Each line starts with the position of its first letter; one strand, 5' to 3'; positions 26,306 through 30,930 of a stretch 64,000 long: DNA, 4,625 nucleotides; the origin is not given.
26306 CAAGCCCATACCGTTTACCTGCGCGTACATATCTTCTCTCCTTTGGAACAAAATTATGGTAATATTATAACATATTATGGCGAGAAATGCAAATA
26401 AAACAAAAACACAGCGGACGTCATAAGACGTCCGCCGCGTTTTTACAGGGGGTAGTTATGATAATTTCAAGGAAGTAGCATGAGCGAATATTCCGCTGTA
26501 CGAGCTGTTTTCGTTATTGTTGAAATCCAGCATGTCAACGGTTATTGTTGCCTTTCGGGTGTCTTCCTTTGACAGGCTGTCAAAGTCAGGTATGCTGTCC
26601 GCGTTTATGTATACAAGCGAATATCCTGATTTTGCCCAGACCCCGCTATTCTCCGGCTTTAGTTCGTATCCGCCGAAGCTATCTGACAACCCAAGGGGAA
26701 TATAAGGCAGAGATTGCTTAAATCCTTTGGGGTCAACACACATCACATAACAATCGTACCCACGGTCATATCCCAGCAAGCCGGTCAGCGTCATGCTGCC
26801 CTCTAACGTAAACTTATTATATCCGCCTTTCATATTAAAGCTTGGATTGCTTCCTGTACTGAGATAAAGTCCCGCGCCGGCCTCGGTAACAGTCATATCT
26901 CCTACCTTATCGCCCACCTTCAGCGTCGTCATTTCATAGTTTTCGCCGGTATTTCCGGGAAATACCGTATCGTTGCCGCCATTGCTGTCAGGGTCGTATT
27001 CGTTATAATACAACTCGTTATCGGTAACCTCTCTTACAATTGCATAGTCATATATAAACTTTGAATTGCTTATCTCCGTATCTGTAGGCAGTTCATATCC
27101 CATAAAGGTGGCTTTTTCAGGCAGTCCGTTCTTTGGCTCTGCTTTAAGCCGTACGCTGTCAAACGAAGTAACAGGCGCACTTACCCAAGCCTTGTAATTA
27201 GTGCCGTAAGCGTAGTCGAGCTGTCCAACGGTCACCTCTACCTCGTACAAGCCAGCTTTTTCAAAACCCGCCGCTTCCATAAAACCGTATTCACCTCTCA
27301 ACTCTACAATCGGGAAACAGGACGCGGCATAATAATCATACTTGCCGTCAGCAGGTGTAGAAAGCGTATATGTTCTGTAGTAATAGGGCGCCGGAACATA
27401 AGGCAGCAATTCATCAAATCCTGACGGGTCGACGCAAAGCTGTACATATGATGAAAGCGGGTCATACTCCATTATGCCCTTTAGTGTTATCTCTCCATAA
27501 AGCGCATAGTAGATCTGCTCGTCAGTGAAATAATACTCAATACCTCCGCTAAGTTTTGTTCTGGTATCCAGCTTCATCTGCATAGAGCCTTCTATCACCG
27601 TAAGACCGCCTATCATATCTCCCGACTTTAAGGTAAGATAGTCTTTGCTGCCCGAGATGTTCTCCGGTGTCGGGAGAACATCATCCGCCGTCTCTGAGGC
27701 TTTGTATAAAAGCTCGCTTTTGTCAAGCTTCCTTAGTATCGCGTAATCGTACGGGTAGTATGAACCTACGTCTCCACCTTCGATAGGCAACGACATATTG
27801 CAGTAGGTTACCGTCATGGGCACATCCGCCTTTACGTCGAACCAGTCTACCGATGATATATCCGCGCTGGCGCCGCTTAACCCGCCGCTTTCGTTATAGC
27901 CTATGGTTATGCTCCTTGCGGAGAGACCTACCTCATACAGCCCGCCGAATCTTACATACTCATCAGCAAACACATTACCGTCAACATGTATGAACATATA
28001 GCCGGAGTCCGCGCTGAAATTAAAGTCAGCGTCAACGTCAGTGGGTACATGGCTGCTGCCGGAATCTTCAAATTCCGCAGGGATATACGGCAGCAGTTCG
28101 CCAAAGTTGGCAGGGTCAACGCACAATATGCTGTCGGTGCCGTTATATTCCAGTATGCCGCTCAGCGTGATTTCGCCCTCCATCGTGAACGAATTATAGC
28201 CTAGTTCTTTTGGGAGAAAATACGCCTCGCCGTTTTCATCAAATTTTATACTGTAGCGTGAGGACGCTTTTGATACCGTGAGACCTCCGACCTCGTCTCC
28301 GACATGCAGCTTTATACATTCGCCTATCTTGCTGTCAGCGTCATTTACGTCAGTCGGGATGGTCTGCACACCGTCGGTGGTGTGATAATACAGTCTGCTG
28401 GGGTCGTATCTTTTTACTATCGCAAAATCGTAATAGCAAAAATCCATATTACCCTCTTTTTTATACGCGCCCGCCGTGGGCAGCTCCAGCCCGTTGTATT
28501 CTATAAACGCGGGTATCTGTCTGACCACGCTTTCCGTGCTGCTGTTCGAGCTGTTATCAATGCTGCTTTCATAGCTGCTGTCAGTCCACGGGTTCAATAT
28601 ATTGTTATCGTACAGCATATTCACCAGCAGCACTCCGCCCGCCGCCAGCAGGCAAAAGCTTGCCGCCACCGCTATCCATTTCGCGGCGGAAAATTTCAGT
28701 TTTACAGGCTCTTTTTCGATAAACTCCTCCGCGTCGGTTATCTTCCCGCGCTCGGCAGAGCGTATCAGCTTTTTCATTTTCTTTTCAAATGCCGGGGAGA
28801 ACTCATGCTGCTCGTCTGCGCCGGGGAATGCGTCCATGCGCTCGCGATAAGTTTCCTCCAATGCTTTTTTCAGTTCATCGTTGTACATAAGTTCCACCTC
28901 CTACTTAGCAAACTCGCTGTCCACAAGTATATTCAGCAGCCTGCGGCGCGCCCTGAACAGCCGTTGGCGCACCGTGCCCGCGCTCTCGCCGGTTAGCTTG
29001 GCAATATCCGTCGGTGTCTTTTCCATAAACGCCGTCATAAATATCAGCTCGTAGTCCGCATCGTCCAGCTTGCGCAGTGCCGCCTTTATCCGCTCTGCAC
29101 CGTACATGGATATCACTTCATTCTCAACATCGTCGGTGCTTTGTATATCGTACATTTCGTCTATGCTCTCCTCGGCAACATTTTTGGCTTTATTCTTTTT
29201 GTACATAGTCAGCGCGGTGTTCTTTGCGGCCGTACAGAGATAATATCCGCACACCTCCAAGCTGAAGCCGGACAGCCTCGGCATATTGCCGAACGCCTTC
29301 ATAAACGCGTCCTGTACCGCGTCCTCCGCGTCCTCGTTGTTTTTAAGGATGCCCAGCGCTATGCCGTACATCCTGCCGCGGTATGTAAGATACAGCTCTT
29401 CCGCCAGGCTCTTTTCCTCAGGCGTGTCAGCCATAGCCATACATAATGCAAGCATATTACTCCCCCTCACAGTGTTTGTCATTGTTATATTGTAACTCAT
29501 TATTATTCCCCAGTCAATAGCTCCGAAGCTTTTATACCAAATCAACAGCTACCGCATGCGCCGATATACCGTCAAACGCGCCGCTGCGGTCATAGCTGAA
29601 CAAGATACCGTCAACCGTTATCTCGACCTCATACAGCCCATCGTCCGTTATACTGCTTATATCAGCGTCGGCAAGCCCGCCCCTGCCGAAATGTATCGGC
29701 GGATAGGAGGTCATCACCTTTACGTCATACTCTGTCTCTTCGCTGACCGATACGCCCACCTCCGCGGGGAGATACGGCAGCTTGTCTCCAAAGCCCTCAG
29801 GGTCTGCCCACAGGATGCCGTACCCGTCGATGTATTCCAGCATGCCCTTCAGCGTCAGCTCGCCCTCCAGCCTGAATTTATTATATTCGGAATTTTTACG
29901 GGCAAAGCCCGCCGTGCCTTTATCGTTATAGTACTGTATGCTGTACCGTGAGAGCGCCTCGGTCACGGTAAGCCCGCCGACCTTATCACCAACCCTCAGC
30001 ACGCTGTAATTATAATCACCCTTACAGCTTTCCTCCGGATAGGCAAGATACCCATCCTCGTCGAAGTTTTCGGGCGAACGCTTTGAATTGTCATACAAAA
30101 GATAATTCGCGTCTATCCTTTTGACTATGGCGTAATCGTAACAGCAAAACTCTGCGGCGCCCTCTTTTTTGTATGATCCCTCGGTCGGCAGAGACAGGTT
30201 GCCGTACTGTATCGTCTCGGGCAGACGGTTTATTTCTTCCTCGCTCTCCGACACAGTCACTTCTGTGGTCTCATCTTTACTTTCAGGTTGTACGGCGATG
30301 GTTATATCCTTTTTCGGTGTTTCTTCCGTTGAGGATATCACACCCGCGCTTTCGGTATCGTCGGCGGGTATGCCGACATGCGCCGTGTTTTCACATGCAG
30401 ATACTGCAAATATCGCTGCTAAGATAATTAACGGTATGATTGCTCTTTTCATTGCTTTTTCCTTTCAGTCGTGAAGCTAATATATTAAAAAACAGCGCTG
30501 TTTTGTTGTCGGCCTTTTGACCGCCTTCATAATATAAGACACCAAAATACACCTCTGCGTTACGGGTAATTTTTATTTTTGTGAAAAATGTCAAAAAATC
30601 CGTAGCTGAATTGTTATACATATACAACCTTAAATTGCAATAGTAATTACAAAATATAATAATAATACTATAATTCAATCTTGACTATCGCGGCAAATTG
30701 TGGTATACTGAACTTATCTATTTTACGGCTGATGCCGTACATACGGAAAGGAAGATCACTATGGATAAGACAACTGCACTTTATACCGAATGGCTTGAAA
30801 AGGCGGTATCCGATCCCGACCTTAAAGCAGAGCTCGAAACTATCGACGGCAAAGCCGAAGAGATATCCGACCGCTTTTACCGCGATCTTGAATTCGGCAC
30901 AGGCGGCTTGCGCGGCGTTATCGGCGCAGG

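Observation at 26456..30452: Lipoprotein - ECF sigma - anti-sigma trio built on an unrecognised ~230-aa extracellular domain (1 + 3 copies)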

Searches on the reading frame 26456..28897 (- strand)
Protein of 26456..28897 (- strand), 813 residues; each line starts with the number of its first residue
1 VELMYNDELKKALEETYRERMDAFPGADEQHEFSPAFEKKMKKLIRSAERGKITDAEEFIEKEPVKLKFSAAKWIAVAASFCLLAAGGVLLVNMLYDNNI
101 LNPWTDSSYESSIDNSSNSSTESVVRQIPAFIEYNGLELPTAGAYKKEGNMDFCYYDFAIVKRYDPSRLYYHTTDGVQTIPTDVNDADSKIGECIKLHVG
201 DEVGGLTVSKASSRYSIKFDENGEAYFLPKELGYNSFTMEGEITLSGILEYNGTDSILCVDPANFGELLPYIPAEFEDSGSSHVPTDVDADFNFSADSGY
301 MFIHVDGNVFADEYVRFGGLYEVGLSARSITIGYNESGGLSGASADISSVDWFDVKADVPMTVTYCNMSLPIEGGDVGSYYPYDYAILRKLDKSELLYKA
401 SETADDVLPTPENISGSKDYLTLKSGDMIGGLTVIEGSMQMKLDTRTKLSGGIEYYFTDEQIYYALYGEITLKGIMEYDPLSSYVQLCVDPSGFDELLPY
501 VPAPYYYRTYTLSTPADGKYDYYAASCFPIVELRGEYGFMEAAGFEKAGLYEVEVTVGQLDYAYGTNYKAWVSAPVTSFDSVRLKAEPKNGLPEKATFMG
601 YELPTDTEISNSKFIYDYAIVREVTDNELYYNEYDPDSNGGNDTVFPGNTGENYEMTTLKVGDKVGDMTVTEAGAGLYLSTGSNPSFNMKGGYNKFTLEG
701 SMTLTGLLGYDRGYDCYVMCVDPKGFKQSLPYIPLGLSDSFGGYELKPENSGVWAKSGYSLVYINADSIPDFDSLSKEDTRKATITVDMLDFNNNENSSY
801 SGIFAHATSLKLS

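Call 3: search_protein_families(library=pfam, proteins=[window:26456-28897:-], max_evalue=1)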
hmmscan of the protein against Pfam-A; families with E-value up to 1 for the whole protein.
window:26456-28897:- (813 aa): 0 families

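Call 4: search_protein_families(library=ncbifam, proteins=[window:26456-28897:-], max_evalue=1)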
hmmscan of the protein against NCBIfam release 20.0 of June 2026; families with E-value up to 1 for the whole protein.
window:26456-28897:- (813 aa): 1 family
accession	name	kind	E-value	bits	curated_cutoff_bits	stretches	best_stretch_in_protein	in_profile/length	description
NF045747.1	MPN313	equivalog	0.075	13.4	100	1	66-123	3-63/87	MPN313 family protein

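Call 47: find_homologous_proteins(query=A5, max_evalue=0.001)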
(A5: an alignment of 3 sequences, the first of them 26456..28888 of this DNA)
Query A5 (3 sequences) (810 aa, profile of the alignment): 1 proteins with E <= 0.001 among 8000 candidates.
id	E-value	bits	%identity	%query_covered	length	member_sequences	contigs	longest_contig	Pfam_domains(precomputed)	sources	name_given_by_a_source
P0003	2.1e-286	970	36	69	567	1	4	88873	-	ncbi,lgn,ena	-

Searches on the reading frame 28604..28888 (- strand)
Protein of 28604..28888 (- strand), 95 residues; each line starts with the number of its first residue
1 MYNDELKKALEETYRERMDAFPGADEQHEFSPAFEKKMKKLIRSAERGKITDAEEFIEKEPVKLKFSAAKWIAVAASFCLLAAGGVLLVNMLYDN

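Call 100: search_solved_structures(query=window:28604-28888:-, max_evalue=10)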
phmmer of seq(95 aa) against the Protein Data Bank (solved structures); distinct sequences matched with E-value up to 10: 1.
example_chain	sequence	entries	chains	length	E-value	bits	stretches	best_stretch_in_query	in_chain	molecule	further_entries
3o6u_A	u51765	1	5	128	0.7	13.7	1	2-50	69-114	uncharacterized protein CPE2226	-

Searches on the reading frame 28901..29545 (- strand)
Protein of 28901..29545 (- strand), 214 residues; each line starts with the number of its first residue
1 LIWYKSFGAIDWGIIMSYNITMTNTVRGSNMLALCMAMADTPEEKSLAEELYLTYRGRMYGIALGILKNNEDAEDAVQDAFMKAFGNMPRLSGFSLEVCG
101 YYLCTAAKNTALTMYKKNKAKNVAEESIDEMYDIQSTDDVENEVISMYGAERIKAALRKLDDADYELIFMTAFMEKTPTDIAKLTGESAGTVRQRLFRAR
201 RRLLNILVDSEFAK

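Call 3: search_protein_families(library=pfam, proteins=[window:28901-29545:-], max_evalue=1)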
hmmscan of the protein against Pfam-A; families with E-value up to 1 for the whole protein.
window:28901-29545:- (214 aa): 6 families
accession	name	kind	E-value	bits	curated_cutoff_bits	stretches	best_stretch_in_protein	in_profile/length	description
PF04542.20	Sigma70_r2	-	3e-10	40.2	24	1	51-119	1-69/71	Sigma-70 region 2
PF08281.18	Sigma70_r4_2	-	7e-09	35.6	25.7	1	151-203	2-54/54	Sigma-70, region 4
PF04545.22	Sigma70_r4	-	9.9e-06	25.4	24.1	1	156-203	1-48/50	Sigma-70, region 4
PF12960.12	DUF3849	-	0.062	13.8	25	1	105-158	8-67/123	Protein of unknown function (DUF3849)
PF10800.13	DUF2528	-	0.14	13.2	22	1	116-158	12-54/104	Protein of unknown function (DUF2528)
PF18598.6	TetR_C_36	-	0.14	12.6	33.7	1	149-205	2-58/111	Tetracyclin repressor-like, C-terminal domain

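Call 4: search_protein_families(library=ncbifam, proteins=[window:28901-29545:-], max_evalue=1)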
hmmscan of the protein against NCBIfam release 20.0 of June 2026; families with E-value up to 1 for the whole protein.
window:28901-29545:- (214 aa): 80 families (the best 25 are shown)
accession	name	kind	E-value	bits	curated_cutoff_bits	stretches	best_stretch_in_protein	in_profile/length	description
TIGR02937.1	sigma70-ECF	superfamily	1.2e-22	80.3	42.9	1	48-206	3-164/165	sigma-70 family RNA polymerase sigma factor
NF058625.1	sigma_PG0214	equivalog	2.8e-22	79.2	130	1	51-207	9-161/170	GFO_1088 family ECF-type sigma factor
TIGR02985.1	Sig70_bacteroi1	subfamily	2.7e-19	70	126.4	1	49-204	4-159/162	RNA polymerase sigma-70 factor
NF009194.0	PRK12542.1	equivalog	4.6e-19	69.3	211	1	44-207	7-170/185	RNA polymerase sigma factor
NF008888.0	PRK11922.1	equivalog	2.2e-17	63.4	204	1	43-204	27-193/231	RNA polymerase sigma factor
NF009168.0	PRK12515.1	subfamily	7e-16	58.3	236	1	47-207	23-179/189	RNA polymerase sigma factor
TIGR02950.1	SigM_subfam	subfamily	1.2e-15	57.7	147.95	1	49-206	3-157/159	RNA polymerase sigma factor, SigM family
NF006930.0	PRK09415.1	subfamily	1.2e-14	54.5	198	1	37-208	7-176/179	RNA polymerase factor sigma C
TIGR02983.1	SigE-fam_strep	subfamily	1.4e-14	54.3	141.55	1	49-205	9-156/162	SigE family RNA polymerase sigma factor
NF008891.0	PRK11924.1-5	subfamily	1.5e-14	54.5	259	1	49-207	6-163/171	RNA polymerase sigma factor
NF009167.0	PRK12514.1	equivalog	1.6e-14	54.2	265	1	44-199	18-170/180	RNA polymerase sigma factor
TIGR02947.1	SigH_actino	hypoth_equivalog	4.5e-13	49.3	251.55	1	52-210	17-182/193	RNA polymerase sigma-70 factor, TIGR02947 family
NF007227.0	PRK09645.1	subfamily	6e-13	49.1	202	1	39-207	7-170/177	sigma-70 family RNA polymerase sigma factor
NF007228.0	PRK09646.1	subfamily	6.3e-13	48.8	226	1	35-207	20-190/194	ECF RNA polymerase sigma factor SigK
NF009185.0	PRK12533.1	equivalog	1.1e-12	48.1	248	1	50-209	33-195/231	RNA polymerase sigma factor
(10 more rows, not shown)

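Call 68: search_protein_families(library=pfam, proteins=[window:28901-29455:-], max_evalue=0.1)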
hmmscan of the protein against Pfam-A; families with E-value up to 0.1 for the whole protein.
window:28901-29455:- (184 aa): 4 families
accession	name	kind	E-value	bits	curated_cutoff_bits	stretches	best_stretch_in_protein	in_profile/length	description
PF04542.20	Sigma70_r2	-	2.2e-10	40.6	24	1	21-89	1-69/71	Sigma-70 region 2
PF08281.18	Sigma70_r4_2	-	5.3e-09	36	25.7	1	121-173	2-54/54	Sigma-70, region 4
PF04545.22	Sigma70_r4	-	7.2e-06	25.9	24.1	1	126-173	1-48/50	Sigma-70, region 4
PF12960.12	DUF3849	-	0.042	14.3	25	1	75-128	8-67/123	Protein of unknown function (DUF3849)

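Call 101: search_solved_structures(query=window:28901-29455:-, max_evalue=0.001)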
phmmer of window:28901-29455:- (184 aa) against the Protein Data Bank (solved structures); distinct sequences matched with E-value up to 0.001: 13.
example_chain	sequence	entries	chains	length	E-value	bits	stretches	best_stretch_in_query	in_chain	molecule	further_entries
6jcy_F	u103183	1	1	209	2e-09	40.8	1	24-179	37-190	ECF RNA polymerase sigma factor SigH,ECF RNA polymerase sigma factor SigE,ECF RNA polymera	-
5zx2_F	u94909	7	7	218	1.4e-08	38.1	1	24-179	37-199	ECF RNA polymerase sigma factor SigH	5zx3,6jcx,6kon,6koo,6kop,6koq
6in7_B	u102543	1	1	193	1.5e-06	31.5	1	18-173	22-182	RNA polymerase sigma-H factor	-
8z6g_B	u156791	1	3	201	1.7e-06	31.3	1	18-173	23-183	RNA polymerase sigma factor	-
5wuq_A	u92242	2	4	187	6.8e-06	29.4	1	21-175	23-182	ECF RNA polymerase sigma factor SigW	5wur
9m9d_F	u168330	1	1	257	1.4e-05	28.4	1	19-177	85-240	ECF RNA polymerase sigma factor SigE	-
9m9e_F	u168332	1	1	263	1.5e-05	28.3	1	19-177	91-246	ECF RNA polymerase sigma factor SigE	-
9m98_F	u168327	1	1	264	1.5e-05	28.3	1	19-177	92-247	ECF RNA polymerase sigma factor SigE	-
6dv9_F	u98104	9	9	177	4.2e-05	26.8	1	13-174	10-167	ECF RNA polymerase sigma factor SigL | RNA polymerase sigma factor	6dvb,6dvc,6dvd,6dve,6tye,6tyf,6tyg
5uxx_A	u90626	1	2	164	4.3e-05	26.8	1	18-177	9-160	RNA polymerase sigma factor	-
1h3l_A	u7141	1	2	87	0.00012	25.3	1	11-89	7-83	RNA POLYMERASE SIGMA FACTOR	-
4nqw_A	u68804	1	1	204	0.00014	25.1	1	18-177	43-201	ECF RNA polymerase sigma factor SigK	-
4cxf_A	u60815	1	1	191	0.00099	22.3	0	109-181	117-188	RNA POLYMERASE SIGMA FACTOR CNRH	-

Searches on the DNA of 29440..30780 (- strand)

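Call 74: search_rna_families(source=window, start=29440, end=30780, threshold=evalue, max_evalue=1)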
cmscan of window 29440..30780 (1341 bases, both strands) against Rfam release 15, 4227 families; matches with E-value up to 1: 2.
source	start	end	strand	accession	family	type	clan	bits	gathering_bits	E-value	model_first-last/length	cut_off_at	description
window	29795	29906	-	RF02206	WT1-AS_4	Gene; lncRNA;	-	17.8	60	0.94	1-134/134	no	WT1 antisense RNA conserved region 4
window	30274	30378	-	RF00518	speF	Cis-reg; leader;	-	17.4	37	0.082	1-153/153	no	speF leader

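Call 75: search_rna_families(source=L010, start=8900, end=9480, threshold=evalue, max_evalue=1)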
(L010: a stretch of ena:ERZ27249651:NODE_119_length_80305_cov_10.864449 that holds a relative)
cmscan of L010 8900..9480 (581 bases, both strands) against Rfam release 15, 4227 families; matches with E-value up to 1: 2.
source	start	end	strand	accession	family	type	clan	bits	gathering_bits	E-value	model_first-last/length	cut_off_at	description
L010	8939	9009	-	RF03091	Clostridium-PBP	Gene; sRNA;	-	25.1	94.4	0.48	1-73/73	no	Clostridium-PBP RNA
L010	9034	9111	-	RF02875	AS-pc01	Gene; antisense;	-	20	79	0.48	1-99/99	no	Antisense to pHK01_035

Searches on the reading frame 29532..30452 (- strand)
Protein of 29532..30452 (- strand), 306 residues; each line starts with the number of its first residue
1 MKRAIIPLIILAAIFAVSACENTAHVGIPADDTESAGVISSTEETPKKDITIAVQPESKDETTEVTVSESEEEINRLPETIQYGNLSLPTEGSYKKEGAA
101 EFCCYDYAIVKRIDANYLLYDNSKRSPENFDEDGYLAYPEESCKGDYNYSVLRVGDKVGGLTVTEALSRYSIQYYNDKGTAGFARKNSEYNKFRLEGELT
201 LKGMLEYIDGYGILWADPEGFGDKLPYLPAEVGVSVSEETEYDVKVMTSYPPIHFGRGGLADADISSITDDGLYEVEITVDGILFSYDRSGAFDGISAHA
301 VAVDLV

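Call 3: search_protein_families(library=pfam, proteins=[window:29532-30452:-], max_evalue=1)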
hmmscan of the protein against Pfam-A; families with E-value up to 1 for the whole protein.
window:29532-30452:- (306 aa): 0 families

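Call 4: search_protein_families(library=ncbifam, proteins=[window:29532-30452:-], max_evalue=1)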
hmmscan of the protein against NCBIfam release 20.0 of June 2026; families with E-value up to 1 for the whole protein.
window:29532-30452:- (306 aa): 2 families
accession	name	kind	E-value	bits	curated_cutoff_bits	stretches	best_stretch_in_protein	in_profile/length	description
NF053819.1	EF0750_LPXTG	subfamily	0.0068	16.9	47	1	1-82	1-78/105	EF2685/EF0750 family sortase-dependent surface protein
NF047847.2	SS_mature_LptM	equivalog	0.53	10.4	27.7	1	1-20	1-20/31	LPS translocon maturation chaperone LptM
